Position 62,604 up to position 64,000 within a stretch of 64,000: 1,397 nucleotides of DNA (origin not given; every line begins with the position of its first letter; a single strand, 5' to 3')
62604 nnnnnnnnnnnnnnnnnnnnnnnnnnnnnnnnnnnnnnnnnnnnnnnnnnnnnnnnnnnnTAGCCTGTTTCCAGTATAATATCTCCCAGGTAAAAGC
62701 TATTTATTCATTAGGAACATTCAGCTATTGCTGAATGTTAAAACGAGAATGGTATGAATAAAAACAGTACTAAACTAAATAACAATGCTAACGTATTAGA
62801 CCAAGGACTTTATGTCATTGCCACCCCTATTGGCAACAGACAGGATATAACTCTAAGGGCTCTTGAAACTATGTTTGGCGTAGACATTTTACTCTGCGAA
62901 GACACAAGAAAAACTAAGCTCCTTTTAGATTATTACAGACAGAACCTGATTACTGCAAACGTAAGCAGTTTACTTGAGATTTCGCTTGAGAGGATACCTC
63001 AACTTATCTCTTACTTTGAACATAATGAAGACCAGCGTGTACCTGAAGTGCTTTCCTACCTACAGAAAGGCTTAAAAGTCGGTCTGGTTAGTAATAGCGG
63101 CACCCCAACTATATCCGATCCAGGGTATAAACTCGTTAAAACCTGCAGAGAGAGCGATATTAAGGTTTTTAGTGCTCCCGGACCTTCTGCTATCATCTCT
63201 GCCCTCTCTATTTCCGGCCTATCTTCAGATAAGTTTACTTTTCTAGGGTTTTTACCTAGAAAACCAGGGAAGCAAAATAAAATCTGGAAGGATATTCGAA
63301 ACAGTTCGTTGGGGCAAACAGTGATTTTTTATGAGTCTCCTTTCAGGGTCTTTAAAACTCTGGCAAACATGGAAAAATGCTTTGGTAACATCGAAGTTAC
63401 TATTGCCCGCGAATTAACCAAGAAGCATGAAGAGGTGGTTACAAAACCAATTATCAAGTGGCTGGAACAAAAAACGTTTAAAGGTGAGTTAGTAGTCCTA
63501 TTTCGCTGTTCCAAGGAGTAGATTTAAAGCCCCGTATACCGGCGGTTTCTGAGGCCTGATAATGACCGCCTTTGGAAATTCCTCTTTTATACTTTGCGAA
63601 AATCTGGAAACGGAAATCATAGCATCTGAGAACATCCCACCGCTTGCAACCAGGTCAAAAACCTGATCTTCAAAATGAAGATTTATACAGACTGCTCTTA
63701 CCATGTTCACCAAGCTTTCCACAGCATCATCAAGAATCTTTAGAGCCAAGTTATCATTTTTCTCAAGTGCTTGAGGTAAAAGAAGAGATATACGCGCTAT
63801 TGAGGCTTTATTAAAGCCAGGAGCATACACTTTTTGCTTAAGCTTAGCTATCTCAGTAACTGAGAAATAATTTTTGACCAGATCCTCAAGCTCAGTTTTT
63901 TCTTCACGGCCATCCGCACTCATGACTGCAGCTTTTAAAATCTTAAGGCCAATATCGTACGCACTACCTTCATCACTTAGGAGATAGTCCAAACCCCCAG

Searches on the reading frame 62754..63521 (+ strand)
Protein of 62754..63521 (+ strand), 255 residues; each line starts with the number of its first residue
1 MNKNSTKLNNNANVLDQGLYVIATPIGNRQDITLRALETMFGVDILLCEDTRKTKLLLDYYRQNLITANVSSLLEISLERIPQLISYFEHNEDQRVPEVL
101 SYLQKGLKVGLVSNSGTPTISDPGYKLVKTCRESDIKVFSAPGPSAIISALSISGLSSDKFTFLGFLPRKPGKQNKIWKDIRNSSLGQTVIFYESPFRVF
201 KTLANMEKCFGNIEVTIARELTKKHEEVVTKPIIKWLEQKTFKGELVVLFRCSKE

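Call 9: search_protein_families(library=pfam, proteins=[window:62754-63521:+])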
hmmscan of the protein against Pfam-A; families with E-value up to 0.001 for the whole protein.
window:62754-63521:+ (255 aa): 1 family
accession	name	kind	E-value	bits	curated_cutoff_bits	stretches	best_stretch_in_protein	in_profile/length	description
PF00590.25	TP_methylase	-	1.6e-26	94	27.8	1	19-232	2-207/212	Tetrapyrrole (Corrin/Porphyrin) Methylases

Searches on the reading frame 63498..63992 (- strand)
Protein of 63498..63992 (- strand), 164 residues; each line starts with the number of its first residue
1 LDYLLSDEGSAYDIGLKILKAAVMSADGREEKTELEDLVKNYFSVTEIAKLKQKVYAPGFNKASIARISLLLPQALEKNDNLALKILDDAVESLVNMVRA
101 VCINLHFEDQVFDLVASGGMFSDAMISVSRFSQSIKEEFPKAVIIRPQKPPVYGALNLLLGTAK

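Call 63: search_protein_families(library=pfam, proteins=[window:63498-63992:-], max_evalue=0.001)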
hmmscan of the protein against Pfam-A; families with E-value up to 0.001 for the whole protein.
window:63498-63992:- (164 aa): 1 family
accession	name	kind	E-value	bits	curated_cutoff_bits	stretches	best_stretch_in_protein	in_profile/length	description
PF01869.26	BcrAD_BadFG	-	4.8e-12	46.4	31.5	1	3-156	136-268/271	BadF/BadG/BcrA/BcrD ATPase family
